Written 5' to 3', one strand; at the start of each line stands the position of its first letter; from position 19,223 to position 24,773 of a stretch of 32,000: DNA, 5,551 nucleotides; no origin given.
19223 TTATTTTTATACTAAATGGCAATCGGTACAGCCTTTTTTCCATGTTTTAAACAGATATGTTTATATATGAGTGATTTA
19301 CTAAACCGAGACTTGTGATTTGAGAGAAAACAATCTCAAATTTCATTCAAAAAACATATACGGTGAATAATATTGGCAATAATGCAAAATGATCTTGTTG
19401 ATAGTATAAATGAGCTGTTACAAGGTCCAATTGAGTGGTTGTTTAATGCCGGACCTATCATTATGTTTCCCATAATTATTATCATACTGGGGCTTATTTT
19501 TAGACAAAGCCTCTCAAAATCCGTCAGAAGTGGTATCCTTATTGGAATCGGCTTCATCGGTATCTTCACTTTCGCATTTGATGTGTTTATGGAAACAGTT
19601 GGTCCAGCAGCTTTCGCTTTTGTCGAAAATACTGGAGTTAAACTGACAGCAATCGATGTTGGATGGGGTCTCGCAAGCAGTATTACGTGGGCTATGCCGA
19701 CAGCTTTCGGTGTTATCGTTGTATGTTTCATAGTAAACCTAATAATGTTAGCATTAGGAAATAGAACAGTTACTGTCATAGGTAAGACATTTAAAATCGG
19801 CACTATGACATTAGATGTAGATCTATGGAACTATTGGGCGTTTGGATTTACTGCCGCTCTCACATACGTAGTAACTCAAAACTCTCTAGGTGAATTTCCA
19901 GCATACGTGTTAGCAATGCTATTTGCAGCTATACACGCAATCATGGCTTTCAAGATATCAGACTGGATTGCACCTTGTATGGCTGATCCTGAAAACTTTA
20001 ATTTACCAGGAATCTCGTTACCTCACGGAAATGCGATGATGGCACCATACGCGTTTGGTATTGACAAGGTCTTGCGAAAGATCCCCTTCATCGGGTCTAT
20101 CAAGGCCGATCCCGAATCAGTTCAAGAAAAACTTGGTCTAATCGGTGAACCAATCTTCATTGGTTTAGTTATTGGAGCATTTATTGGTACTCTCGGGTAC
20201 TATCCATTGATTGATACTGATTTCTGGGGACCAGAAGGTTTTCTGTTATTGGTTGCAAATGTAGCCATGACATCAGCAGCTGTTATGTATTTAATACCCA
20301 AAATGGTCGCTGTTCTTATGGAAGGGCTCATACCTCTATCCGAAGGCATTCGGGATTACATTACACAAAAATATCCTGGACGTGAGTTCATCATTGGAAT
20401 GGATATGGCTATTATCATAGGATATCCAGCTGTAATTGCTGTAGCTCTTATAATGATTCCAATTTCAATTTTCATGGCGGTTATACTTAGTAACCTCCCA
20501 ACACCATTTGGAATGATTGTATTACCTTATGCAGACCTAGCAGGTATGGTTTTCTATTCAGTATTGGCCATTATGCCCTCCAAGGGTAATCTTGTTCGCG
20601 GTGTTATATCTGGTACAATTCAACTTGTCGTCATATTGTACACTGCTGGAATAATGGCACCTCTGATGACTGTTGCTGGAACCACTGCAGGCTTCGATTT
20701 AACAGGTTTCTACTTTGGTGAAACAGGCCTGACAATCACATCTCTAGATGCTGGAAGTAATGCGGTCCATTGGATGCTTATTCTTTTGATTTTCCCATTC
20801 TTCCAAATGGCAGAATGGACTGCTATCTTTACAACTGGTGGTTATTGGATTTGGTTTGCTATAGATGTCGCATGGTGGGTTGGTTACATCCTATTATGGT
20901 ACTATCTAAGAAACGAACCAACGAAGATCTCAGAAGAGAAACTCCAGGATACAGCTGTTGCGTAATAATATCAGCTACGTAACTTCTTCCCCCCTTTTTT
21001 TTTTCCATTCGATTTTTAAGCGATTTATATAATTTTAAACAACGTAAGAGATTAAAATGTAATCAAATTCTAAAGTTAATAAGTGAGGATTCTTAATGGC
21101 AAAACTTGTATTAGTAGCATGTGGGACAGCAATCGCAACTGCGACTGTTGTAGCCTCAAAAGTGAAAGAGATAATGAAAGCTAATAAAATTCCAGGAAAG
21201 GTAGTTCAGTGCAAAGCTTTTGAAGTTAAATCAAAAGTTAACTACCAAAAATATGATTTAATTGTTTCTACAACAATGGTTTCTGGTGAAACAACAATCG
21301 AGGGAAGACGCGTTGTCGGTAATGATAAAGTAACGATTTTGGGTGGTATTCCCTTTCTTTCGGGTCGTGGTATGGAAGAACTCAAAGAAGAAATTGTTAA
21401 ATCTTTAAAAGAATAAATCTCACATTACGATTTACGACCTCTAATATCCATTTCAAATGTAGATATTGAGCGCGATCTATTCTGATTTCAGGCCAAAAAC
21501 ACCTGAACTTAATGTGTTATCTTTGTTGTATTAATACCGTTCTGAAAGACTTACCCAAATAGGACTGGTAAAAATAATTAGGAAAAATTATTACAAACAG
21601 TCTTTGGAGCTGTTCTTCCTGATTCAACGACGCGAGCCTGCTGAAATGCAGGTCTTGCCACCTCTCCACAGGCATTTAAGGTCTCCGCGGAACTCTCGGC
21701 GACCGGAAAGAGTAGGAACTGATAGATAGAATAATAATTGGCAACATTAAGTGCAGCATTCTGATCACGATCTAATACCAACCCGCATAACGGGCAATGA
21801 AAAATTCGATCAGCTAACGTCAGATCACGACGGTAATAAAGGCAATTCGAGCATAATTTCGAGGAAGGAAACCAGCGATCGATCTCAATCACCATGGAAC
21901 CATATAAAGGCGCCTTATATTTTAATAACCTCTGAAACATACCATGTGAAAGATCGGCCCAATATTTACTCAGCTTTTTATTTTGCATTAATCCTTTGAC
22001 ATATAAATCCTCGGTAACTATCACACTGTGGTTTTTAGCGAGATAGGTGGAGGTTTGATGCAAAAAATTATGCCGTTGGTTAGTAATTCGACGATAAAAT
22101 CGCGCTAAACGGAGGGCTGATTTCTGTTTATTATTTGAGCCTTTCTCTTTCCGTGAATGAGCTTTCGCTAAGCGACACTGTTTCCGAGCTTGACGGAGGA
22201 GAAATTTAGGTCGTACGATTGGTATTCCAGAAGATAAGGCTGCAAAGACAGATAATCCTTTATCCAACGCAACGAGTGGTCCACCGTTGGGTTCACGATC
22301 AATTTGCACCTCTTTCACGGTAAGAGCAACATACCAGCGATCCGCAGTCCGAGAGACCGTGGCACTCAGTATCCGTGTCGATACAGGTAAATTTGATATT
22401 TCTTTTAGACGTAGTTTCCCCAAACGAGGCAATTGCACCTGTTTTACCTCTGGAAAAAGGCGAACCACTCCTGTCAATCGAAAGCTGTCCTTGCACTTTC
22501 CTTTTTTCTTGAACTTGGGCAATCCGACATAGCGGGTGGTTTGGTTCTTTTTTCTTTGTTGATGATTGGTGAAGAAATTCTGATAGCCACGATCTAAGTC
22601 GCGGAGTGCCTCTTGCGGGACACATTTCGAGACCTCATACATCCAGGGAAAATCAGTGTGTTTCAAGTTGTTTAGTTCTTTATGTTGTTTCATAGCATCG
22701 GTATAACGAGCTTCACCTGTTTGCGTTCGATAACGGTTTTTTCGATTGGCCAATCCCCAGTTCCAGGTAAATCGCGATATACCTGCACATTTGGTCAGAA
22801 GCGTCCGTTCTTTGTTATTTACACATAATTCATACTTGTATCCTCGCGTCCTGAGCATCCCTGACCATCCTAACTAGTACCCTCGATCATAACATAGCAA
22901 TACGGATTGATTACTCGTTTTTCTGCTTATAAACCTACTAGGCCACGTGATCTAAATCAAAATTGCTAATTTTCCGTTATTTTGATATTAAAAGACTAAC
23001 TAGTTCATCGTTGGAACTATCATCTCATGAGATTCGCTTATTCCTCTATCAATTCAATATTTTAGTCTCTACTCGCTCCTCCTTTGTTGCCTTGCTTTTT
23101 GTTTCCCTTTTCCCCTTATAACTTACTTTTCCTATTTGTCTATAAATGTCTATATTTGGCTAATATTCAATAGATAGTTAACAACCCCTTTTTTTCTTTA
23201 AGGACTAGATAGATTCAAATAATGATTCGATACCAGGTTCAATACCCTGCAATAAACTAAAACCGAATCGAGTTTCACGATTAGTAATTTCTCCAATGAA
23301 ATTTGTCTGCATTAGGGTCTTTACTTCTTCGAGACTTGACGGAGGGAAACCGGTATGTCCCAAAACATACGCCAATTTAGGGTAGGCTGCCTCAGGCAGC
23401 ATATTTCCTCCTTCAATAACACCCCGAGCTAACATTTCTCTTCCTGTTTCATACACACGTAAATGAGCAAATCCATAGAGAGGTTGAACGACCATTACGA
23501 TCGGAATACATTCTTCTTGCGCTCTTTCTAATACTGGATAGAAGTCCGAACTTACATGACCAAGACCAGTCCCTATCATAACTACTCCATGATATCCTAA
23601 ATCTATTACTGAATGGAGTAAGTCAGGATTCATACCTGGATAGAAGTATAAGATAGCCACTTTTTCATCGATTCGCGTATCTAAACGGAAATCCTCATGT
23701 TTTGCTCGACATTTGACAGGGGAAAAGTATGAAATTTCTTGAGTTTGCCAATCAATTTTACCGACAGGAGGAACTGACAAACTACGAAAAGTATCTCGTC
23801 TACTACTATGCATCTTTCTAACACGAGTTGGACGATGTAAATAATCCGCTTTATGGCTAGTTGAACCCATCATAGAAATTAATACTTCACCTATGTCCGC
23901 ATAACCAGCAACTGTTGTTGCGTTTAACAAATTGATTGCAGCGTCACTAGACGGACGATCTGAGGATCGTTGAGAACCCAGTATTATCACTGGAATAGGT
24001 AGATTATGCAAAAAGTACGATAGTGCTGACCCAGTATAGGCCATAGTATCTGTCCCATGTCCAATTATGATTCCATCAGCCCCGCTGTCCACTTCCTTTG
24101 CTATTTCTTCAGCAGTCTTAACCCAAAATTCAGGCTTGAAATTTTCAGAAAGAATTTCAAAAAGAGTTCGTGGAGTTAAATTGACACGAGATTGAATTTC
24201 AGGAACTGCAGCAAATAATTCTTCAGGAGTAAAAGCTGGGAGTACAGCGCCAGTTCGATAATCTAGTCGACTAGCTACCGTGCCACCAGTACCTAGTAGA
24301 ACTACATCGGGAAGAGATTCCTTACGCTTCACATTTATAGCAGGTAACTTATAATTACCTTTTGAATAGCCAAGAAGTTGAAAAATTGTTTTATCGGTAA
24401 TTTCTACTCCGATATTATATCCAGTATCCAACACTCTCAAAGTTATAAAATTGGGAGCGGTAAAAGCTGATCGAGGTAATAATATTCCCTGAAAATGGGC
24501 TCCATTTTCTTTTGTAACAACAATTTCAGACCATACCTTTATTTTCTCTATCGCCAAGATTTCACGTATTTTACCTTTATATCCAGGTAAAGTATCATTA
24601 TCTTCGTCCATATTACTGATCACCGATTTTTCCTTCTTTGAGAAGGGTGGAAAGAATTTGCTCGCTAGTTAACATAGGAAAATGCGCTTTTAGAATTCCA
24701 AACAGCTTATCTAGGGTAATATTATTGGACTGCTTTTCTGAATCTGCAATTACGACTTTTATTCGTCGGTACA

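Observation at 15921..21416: Archaeal PTS IIC/IIB clustered with a DegT-type aminotransferase and DeoC aldolase: candidate novel amino-sugar catabolic pathway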

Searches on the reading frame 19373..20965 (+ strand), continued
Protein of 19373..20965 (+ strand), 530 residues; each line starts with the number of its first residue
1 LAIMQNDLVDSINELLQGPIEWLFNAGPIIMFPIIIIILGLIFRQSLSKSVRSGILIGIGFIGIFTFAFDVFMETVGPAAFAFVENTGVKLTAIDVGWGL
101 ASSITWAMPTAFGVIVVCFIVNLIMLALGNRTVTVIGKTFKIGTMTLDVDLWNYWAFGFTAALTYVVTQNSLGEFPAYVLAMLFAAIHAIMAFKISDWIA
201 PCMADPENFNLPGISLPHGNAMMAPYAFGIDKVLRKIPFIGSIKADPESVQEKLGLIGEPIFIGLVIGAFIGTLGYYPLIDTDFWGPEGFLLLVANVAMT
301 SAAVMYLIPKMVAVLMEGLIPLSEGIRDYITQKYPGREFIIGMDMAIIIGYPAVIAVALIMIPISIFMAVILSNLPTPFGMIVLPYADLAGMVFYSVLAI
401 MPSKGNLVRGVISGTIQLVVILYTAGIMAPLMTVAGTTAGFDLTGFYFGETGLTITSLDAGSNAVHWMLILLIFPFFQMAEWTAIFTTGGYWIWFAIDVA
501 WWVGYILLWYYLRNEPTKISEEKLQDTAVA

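Call 67: search_protein_families(library=ncbifam, proteins=[L163:6923-9127:+, L163:11350-12381:+, L163:12411-13130:+, L163:13705-14814:+, L163:15039-15998:+, L208:4359-5462:+, L208:5549-7516:+, L208:11977-12399:+, L208:12454-13068:+, L208:13082-14110:+], max_evalue=0.00001)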
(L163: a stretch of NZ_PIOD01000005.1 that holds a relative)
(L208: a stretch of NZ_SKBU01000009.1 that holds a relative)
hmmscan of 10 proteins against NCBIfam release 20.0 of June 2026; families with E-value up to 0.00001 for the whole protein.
L163:6923-9127:+ (734 aa): 7 families
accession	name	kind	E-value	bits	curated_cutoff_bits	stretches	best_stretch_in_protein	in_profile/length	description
NF007694.0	PRK10372.1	equivalog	1.2e-16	61.2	187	1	590-712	11-139/154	PTS ascorbate transporter subunit IIA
NF007358.0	PRK09854.1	equivalog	2e-13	50.7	192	1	583-699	3-121/147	PTS mannitol transporter subunit IIA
NF011663.0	PRK15083.1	subfamily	1.6e-11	43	589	1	586-723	496-635/639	PTS mannitol transporter subunit IICBA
NF008319.0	PRK11109.1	equivalog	4.5e-11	42.7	302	1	589-723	6-140/376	fused PTS fructose transporter subunit IIA/HPr protein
NF053736.1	AcpB_EbpR_MafR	subfamily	6.5e-09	35.6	130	1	49-511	7-469/481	AcpB/EbpR/MafR family transcriptional regulator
NF010351.0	PRK13779.1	equivalog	2.5e-07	29.9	766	1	590-722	7-139/503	bifunctional PTS system fructose-specific transporter subunit IIA/HPr protein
NF008597.0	PRK11564.1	equivalog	1.1e-06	27.7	304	0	125-435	6-333/426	stationary phase inducible protein CsiE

L163:11350-12381:+ (343 aa): 25 families
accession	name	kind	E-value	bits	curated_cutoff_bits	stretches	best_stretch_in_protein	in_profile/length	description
NF003808.0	PRK05396.1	equivalog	6.7e-79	265.2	380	1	1-340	1-339/341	L-threonine 3-dehydrogenase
TIGR00692.1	tdh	equivalog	3.7e-75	253.1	458.35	1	3-340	1-339/340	L-threonine 3-dehydrogenase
NF041097.1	keto_inos_dh_IolM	equivalog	2e-66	224.3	450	1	13-339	39-387/389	scyllo-inosose 3-dehydrogenase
NF010344.0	PRK13771.1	subfamily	2.8e-58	197.5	349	1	1-335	1-326/334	putative alcohol dehydrogenase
NF007489.0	PRK10083.1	equivalog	1.9e-51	175.1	376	1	13-340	11-336/339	Zn-dependent oxidoreductase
NF007375.0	PRK09880.1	equivalog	2.6e-51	174.4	469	1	22-338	23-340/344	L-idonate 5-dehydrogenase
NF007642.0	PRK10309.1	equivalog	2.6e-49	168.3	550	1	1-331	1-335/347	galactitol-1-phosphate 5-dehydrogenase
NF041172.1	AcrlCoa_red_Thmprot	equivalog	2.1e-48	165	500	1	1-340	1-333/334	acryloyl-CoA reductase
NF006940.0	PRK09422.1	equivalog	5.6e-47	160.4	344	1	1-315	1-311/338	alcohol dehydrogenase AdhP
TIGR03989.1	Rxyl_3153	subfamily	2.1e-40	139.2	440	2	117-338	139-367/370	NDMA-dependent alcohol dehydrogenase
TIGR02824.1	quinone_pig3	subfamily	7.5e-39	133.6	296.8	2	115-339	90-323/325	putative NAD(P)H quinone oxidoreductase, PIG3 family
TIGR03201.1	dearomat_had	equivalog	1.2e-37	129.9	338.65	1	19-334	16-341/349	6-hydroxycyclohex-1-ene-1-carbonyl-CoA dehydrogenase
TIGR03366.1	HpnZ_proposed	hypoth_equivalog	1.8e-36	126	328.1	1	24-305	3-296/315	putative phosphonate catabolism associated alcohol dehydrogenase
NF047908.1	AldhRedAhr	equivalog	2.7e-36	125.1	470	1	12-334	14-327/335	NADPH-dependent aldehyde reductase Ahr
TIGR03451.1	mycoS_dep_FDH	equivalog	2.2e-33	115.5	512.9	1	16-336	16-353/358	S-(hydroxymethyl)mycothiol dehydrogenase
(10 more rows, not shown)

L163:12411-13130:+ (239 aa): 1 family
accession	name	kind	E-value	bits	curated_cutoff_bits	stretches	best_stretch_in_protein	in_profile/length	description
TIGR00126.1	deoC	equivalog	2.1e-72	243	117.3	1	22-230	2-210/211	deoxyribose-phosphate aldolase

L163:13705-14814:+ (369 aa): 24 families
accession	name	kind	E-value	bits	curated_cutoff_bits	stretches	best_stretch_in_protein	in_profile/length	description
NF007642.0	PRK10309.1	equivalog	8.2e-71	239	550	1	20-343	16-338/347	galactitol-1-phosphate 5-dehydrogenase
NF041097.1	keto_inos_dh_IolM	equivalog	8.9e-66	222.1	450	1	20-345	44-385/389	scyllo-inosose 3-dehydrogenase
TIGR00692.1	tdh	equivalog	1.3e-63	215.1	458.35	1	21-349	16-338/340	L-threonine 3-dehydrogenase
NF003808.0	PRK05396.1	equivalog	2.6e-63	214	380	1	20-350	17-339/341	L-threonine 3-dehydrogenase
NF007489.0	PRK10083.1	equivalog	5.9e-47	160.3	376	1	29-349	24-335/339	Zn-dependent oxidoreductase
NF007375.0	PRK09880.1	equivalog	5.9e-43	146.9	469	1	25-342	23-335/344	L-idonate 5-dehydrogenase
NF006940.0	PRK09422.1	equivalog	6e-42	143.8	344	1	29-290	24-283/338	alcohol dehydrogenase AdhP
TIGR03451.1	mycoS_dep_FDH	equivalog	8.8e-42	143.2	512.9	1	29-341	26-350/358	S-(hydroxymethyl)mycothiol dehydrogenase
NF010344.0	PRK13771.1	subfamily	2.1e-39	135.4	349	1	27-341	23-324/334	putative alcohol dehydrogenase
TIGR03989.1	Rxyl_3153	subfamily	4.8e-39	134.7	440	2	119-337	139-358/370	NDMA-dependent alcohol dehydrogenase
TIGR03366.1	HpnZ_proposed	hypoth_equivalog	1.9e-35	122.6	328.1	1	30-292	6-280/315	putative phosphonate catabolism associated alcohol dehydrogenase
NF047908.1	AldhRedAhr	equivalog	2.7e-32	112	470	1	28-275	27-271/335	NADPH-dependent aldehyde reductase Ahr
TIGR02818.1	adh_III_F_hyde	equivalog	3.2e-32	112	543.95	2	120-338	139-357/368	S-(hydroxymethyl)glutathione dehydrogenase/class III alcohol dehydrogenase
NF041172.1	AcrlCoa_red_Thmprot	equivalog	1.1e-30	106.8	500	1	21-341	18-325/334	acryloyl-CoA reductase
TIGR03201.1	dearomat_had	equivalog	7.1e-28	97.7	338.65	1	28-338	22-337/349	6-hydroxycyclohex-1-ene-1-carbonyl-CoA dehydrogenase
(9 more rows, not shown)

L163:15039-15998:+ (319 aa): 3 families
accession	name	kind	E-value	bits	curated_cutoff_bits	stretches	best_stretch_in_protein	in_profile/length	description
NF053881.1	TransRegDeoRBac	equivalog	1.4e-72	244.5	420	1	12-319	4-310/311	DNA-binding transcriptional repressor DeoR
NF011947.0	PRK15418.1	equivalog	1.6e-42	145.9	486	1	6-319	8-315/319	transcriptional regulator LsrR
TIGR02937.1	sigma70-ECF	superfamily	8.8e-06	25.4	42.9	0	20-54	125-159/165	sigma-70 family RNA polymerase sigma factor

L208:4359-5462:+ (367 aa): 19 families
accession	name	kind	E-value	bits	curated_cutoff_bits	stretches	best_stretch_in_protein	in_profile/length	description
TIGR03588.1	PseC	equivalog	1.3e-99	333.7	423.5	1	5-365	2-379/380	UDP-4-amino-4,6-dideoxy-N-acetyl-beta-L-altrosamine transaminase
TIGR04181.1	NHT_00031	hypoth_equivalog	1.4e-81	274.2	420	1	5-345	1-357/359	LegC family aminotransferase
NF008658.2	PRK11658.1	equivalog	7.4e-81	271.7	631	1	1-364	1-375/379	UDP-4-amino-4-deoxy-L-arabinose aminotransferase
NF011936.0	PRK15407.1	equivalog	6.9e-69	232.6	423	2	3-212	35-252/440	lipopolysaccharide biosynthesis protein RfbH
TIGR04427.1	PLP_DesI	equivalog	3.8e-68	230.4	650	1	32-362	51-379/390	dTDP-4-dehydro-6-deoxyglucose aminotransferase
NF008687.0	PRK11706.1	equivalog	4.8e-62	209.9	375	1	5-364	2-372/375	dTDP-4-amino-4,6-dideoxygalactose transaminase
TIGR02379.1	ECA_wecE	subfamily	3.4e-48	164.3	434.85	1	5-364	2-373/376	dTDP-4-amino-4,6-dideoxy-D-glucose transaminase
NF006230.0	PRK08363.1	equivalog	3.4e-10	39.3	534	1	55-155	99-206/398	alanine aminotransferase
NF041364.1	GntC_guanitoxin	equivalog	7.5e-10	38.2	415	1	52-154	63-173/356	guanitoxin biosynthesis PLP-dependent (S)-gamma-hydroxy-L-arginine cyclodehydratase GntC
NF004770.0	PRK06108.1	subfamily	4.2e-09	35.7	422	1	45-155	93-210/396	pyridoxal phosphate-dependent aminotransferase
NF006488.0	PRK08912.1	equivalog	3e-07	29.7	498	1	51-127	89-165/387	aminotransferase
NF005817.0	PRK07683.1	equivalog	5.1e-07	28.7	575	1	58-126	99-166/387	aminotransferase A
NF005816.0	PRK07682.1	equivalog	1.1e-06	27.5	620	1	56-127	98-169/390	aminotransferase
NF006096.0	PRK08248.1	equivalog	1.6e-06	27.1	726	1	31-156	62-187/431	homocysteine synthase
NF004650.0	PRK05994.1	equivalog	1.9e-06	27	667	1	33-156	63-186/427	O-acetylhomoserine aminocarboxypropyltransferase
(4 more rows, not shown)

L208:5549-7516:+ (655 aa): 0 families

L208:11977-12399:+ (140 aa): 1 family
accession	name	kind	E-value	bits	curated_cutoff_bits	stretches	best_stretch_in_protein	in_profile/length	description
NF007592.0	PRK10234.1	equivalog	1.3e-12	47.8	148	1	4-101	4-97/121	transcriptional regulator GutM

L208:12454-13068:+ (204 aa): 2 families
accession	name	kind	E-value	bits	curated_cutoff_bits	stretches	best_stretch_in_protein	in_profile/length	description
NF049923.1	PTSGlctlSorbSrlA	equivalog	4.2e-73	245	150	1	33-204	4-175/179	PTS glucitol/sorbitol transporter subunit IIC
TIGR00821.1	EII-GUT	subfamily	2.2e-63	213.4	166.3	1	34-204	6-176/181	glucitol/sorbitol-specific PTS transporter subunit IIC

L208:13082-14110:+ (342 aa): 2 families
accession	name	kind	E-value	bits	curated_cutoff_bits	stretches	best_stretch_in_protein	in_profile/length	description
NF049924.1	PTSGlctlSorbSrlE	equivalog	1e-142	475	400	1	6-341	1-330/330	PTS glucitol/sorbitol transporter subunit IIB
TIGR00825.1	EIIBC-GUT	subfamily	1.8e-119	398.7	458.7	1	8-341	2-330/331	glucitol/sorbitol-specific PTS transporter subunit IIBC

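Call 99: find_homologous_proteins(query=L133:6766-7395:+, max_evalue=1e-40)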
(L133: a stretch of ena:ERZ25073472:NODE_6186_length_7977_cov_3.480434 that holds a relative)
Query L133:6766-7395:+ (209 aa): 14 proteins with E <= 1e-40 among 245 candidates. Only proteins of 114 to 366 residues were searched: fused or split forms outside these lengths cannot appear, so this answer is no evidence that the protein stands alone or is whole; lengths 'longer' or 'shorter' looks for them.
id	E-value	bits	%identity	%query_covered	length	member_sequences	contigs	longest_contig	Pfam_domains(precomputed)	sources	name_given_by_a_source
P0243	2.8e-120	417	86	100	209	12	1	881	PF00596.28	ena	-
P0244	4.7e-107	374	78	100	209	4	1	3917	PF00596.28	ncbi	ncbi:MAG: class II aldolase/adducin family protein [Candidatus Hodarchaeales archaeon]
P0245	3.3e-104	365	76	99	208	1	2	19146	PF00596.28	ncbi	-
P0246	4.2e-103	361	81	94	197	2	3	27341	PF00596.28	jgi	-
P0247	9.1e-103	360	78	98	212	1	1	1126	PF00596.28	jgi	jgi:L-fuculose-phosphate aldolase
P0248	7.7e-102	357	77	99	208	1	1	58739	PF00596.28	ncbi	-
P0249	3.2e-101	355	74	100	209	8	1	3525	PF00596.28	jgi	jgi:L-fuculose-phosphate aldolase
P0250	8.6e-98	344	72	100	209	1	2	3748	PF00596.28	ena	-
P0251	1.3e-96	340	72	100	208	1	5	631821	PF00596.28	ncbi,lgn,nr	ncbi:MAG: class II aldolase/adducin family protein [Candidatus Heimdallarchaeota archaeon]|nr:class 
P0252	7.5e-95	334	71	99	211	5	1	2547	PF00596.28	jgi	jgi:L-fuculose-phosphate aldolase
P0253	1.9e-83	297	67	95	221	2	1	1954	PF00596.28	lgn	-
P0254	2.4e-83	297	67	95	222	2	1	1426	PF00596.28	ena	-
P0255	1.0e-77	278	64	95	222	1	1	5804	PF00596.28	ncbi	-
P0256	2.6e-74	267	75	74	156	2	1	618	PF00596.28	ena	-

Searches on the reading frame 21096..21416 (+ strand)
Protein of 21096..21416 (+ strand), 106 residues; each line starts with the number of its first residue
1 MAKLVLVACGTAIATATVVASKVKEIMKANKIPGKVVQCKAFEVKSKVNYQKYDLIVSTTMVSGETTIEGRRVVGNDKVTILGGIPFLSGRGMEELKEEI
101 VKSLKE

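Call 3: search_protein_families(library=pfam, proteins=[window:21096-21416:+])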
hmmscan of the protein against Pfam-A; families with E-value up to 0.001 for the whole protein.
window:21096-21416:+ (106 aa): 1 family
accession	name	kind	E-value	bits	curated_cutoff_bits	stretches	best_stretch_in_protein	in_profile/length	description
PF02302.22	PTS_IIB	-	5.3e-09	37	23.6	1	5-70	2-67/90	PTS system, Lactose/Cellobiose specific IIB subunit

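Call 4: search_protein_families(library=ncbifam, proteins=[window:21096-21416:+])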
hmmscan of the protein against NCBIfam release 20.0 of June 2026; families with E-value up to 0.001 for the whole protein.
window:21096-21416:+ (106 aa): 2 families
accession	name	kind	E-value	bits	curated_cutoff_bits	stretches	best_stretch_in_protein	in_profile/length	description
NF007643.0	PRK10310.1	equivalog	1.5e-15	57.4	95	1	1-105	1-93/94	PTS galactitol transporter subunit IIB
NF007586.0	PRK10222.1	equivalog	6.1e-06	26.1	138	1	3-75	3-74/101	PTS ascorbate transporter subunit IIB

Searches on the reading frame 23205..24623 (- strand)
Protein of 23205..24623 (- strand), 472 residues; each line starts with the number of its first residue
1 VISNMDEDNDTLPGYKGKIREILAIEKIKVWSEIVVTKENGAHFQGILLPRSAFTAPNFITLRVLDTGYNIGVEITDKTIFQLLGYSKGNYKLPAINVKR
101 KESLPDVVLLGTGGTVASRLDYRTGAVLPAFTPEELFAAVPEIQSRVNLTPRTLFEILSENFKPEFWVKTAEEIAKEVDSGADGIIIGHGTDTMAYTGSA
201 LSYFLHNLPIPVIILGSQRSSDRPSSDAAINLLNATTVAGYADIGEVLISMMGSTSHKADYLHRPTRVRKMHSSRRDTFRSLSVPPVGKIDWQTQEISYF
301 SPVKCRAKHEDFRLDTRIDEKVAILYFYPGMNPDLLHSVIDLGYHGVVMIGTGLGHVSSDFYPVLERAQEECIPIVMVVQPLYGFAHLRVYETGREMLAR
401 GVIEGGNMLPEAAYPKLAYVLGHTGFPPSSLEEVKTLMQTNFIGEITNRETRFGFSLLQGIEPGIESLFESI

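Call 3: search_protein_families(library=pfam, proteins=[window:23205-24623:-])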
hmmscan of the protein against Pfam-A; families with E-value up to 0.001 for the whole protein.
window:23205-24623:- (472 aa): 3 families
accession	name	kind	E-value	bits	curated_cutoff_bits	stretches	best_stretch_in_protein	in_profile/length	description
PF00710.25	Asparaginase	-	2.2e-55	187.6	22.5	1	107-299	2-187/193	Asparaginase, N-terminal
PF17763.6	Asparaginase_C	-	8.6e-29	100.3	34.6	1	321-425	1-105/114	Glutaminase/Asparaginase C-terminal domain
PF18195.6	GatD_N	-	9.1e-10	38.2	25.7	1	30-80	3-51/54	GatD N-terminal domain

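Call 4: search_protein_families(library=ncbifam, proteins=[window:23205-24623:-])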
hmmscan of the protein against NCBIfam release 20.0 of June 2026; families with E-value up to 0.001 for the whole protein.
window:23205-24623:- (472 aa): 6 families
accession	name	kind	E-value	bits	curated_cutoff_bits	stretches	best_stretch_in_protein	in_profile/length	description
TIGR02153.1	gatD_arch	equivalog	6e-143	476.4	324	1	44-450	2-403/405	Glu-tRNA(Gln) amidotransferase subunit GatD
NF003217.0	PRK04183.1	equivalog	9.4e-142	472.5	310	1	32-451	7-416/420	Glu-tRNA(Gln) amidotransferase subunit GatD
TIGR00519.1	asnASE_I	subfamily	9.7e-110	366.7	260.5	1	104-447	1-336/337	type I asparaginase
TIGR00520.1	asnASE_II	subfamily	7.1e-43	146.8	314.3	1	96-378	16-297/352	type II asparaginase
NF006998.0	PRK09461.1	equivalog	1.7e-41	142.6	376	1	157-448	58-336/337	asparaginase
NF008304.0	PRK11096.1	equivalog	5.9e-31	107.3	506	1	101-376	20-290/348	L-asparaginase 2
